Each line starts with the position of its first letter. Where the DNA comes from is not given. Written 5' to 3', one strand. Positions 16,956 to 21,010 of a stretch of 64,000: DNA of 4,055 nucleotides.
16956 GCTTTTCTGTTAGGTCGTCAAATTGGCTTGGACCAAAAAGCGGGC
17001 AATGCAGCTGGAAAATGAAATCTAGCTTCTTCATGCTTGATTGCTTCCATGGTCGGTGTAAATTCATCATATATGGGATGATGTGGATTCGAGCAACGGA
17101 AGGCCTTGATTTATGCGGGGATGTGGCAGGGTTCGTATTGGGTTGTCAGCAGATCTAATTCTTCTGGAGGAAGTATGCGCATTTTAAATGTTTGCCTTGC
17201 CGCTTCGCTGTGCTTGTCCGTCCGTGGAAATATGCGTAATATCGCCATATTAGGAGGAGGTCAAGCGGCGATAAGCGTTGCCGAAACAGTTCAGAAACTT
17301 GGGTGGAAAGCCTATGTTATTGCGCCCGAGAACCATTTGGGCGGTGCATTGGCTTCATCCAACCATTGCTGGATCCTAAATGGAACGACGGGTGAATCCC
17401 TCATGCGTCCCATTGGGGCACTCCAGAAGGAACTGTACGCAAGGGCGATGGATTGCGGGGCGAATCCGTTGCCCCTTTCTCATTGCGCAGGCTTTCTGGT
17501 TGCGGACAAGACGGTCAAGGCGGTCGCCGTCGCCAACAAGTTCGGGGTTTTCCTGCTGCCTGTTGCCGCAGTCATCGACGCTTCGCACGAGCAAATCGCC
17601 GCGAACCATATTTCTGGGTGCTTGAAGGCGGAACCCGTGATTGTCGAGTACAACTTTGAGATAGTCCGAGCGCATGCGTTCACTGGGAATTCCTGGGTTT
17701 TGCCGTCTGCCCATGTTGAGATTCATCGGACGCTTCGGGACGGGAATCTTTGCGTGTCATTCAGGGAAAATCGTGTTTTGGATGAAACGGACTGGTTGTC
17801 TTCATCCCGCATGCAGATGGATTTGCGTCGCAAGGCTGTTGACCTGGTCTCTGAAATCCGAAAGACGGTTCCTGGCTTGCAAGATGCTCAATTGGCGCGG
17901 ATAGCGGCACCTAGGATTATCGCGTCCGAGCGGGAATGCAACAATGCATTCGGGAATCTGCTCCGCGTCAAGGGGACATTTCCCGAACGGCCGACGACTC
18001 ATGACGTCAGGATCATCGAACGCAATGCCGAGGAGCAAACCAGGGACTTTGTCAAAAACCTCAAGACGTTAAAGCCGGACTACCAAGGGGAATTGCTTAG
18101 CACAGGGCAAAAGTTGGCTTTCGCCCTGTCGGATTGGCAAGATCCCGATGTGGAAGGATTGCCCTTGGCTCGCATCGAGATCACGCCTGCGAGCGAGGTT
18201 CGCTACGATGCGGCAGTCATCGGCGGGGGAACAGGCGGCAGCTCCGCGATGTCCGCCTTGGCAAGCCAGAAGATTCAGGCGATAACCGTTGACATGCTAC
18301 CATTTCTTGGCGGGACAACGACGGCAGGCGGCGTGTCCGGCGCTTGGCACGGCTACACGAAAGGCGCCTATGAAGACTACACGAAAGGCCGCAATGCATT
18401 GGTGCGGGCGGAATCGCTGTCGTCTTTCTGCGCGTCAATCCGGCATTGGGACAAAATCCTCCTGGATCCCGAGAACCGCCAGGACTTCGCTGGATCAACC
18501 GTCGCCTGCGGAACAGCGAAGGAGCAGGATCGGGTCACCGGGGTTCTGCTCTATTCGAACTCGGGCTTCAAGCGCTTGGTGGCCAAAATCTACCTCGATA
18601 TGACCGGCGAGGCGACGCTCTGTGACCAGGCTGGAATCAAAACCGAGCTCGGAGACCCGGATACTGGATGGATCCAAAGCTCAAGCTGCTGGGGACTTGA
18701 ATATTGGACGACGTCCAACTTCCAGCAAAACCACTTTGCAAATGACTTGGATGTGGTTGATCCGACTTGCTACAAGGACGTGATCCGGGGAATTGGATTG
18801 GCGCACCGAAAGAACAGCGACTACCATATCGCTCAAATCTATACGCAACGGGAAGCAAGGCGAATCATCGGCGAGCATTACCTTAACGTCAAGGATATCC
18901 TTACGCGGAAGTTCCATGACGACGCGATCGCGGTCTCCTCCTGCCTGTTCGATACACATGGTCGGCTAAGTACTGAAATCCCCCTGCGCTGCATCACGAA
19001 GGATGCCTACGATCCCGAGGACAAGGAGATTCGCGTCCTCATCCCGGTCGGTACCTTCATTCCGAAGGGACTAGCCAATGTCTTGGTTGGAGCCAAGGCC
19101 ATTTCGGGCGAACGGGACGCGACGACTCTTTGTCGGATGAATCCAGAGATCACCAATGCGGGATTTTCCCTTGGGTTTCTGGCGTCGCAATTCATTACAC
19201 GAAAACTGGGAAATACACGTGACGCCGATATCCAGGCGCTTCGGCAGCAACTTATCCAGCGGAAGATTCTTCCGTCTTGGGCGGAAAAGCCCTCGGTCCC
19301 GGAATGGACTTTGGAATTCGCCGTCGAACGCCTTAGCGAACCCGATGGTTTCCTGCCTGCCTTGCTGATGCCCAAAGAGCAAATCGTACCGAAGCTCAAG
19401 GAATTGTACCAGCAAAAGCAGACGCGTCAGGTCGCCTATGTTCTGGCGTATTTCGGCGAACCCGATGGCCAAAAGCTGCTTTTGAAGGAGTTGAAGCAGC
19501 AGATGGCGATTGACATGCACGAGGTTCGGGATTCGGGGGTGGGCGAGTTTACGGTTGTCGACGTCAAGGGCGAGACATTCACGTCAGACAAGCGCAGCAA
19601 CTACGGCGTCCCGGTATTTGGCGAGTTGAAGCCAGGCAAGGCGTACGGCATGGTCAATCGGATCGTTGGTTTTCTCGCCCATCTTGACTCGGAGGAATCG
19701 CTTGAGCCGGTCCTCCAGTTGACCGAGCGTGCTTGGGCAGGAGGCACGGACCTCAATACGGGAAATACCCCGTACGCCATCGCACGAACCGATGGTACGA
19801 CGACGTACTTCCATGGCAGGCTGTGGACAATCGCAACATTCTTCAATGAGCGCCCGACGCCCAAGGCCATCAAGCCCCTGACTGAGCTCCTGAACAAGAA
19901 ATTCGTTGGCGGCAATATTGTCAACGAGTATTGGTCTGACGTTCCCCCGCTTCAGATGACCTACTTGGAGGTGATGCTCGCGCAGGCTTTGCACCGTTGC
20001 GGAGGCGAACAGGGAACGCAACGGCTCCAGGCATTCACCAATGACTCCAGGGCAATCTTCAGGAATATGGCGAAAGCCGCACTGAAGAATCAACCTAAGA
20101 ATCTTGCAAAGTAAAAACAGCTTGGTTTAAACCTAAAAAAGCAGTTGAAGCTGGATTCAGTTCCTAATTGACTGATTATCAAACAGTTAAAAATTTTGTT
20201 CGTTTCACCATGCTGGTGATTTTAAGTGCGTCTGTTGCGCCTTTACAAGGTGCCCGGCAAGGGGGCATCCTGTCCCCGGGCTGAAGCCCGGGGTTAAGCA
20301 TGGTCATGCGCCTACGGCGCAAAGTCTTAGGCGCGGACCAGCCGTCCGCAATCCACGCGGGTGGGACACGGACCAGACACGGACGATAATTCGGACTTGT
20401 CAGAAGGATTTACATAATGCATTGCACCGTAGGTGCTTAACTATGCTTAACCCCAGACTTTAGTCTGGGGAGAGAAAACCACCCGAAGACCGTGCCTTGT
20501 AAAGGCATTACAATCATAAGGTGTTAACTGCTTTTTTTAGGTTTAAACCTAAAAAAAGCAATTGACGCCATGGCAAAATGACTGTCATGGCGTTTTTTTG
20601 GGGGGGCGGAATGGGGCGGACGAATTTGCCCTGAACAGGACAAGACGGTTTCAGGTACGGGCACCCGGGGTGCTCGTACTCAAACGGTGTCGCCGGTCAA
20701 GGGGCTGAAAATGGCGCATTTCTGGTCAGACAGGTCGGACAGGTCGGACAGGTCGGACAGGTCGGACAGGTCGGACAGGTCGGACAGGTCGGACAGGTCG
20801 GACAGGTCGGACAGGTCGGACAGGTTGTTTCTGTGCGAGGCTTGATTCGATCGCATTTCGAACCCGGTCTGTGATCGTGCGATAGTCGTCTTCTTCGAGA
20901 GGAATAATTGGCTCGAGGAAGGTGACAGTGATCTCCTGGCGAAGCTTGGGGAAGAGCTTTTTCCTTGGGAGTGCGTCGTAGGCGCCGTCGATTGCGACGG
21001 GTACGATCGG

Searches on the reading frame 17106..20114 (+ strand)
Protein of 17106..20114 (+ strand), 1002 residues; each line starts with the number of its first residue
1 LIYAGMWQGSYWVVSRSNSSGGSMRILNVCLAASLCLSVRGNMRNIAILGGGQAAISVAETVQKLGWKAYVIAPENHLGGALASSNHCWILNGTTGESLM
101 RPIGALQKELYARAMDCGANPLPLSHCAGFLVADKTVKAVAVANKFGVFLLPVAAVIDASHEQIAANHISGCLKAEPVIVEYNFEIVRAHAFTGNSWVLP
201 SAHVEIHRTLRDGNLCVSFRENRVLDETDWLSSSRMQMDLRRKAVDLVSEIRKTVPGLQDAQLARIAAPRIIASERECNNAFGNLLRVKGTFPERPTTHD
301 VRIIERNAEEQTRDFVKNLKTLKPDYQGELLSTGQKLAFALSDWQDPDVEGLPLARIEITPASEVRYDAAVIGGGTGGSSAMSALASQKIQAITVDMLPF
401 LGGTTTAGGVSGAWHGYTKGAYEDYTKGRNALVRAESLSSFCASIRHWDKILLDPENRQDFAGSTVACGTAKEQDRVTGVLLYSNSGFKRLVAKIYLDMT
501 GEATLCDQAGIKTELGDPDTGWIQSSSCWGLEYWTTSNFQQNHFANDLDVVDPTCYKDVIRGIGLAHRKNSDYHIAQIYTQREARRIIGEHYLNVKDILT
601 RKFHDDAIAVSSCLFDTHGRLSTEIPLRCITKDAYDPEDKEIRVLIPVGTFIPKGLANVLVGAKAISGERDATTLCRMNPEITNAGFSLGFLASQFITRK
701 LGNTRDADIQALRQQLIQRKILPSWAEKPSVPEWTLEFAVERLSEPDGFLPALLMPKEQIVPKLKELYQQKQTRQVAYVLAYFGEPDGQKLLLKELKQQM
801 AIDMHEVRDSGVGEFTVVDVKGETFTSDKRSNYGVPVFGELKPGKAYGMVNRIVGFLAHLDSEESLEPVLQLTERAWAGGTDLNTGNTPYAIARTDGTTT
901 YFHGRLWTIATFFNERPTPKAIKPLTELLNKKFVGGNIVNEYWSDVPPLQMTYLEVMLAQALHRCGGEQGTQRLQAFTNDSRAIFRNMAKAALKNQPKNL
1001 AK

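Call 16: search_protein_families(library=pfam, proteins=[window:17106-20114:+])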
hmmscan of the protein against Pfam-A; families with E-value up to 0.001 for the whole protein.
window:17106-20114:+ (1002 aa): 2 families
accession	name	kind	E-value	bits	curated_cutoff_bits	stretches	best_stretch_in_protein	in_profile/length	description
PF12831.13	FAD_oxidored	-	8.9e-38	131.1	27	2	574-716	282-416/416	FAD dependent oxidoreductase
PF13450.12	NAD_binding_8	-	0.00017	22.3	21.9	0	371-411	1-41/68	NAD(P)-binding Rossmann-like domain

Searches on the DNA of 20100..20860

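Call 85: search_rna_families(source=window, start=20100, end=20860, threshold=evalue, max_evalue=1)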
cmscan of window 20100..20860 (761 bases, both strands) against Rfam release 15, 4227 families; matches with E-value up to 1: 6.
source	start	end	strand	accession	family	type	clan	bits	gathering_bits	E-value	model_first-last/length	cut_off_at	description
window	20529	20560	-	RF03956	mir-737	Gene; miRNA;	-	27.9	60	0.033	1-63/63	no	mir-737 microRNA precursor family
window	20529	20560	+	RF03956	mir-737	Gene; miRNA;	-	27.9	60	0.033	1-63/63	no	mir-737 microRNA precursor family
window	20516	20573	+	RF03940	MIR9563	Gene; miRNA;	-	23.5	90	0.065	1-127/127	no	MIR9563 microRNA precursor family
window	20104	20205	+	RF02747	FtrA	Gene; sRNA;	-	23.2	134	0.74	1-111/111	no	Francisella sRNA A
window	20274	20321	+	RF01687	Acido-Lenti-1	Gene; sRNA;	-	22.9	37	0.0071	1-46/46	no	Acido-Lenti-1 RNA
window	20521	20568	+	RF04092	MIR1508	Gene; miRNA;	-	22.1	70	0.098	1-91/91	no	MIR1508 microRNA precursor family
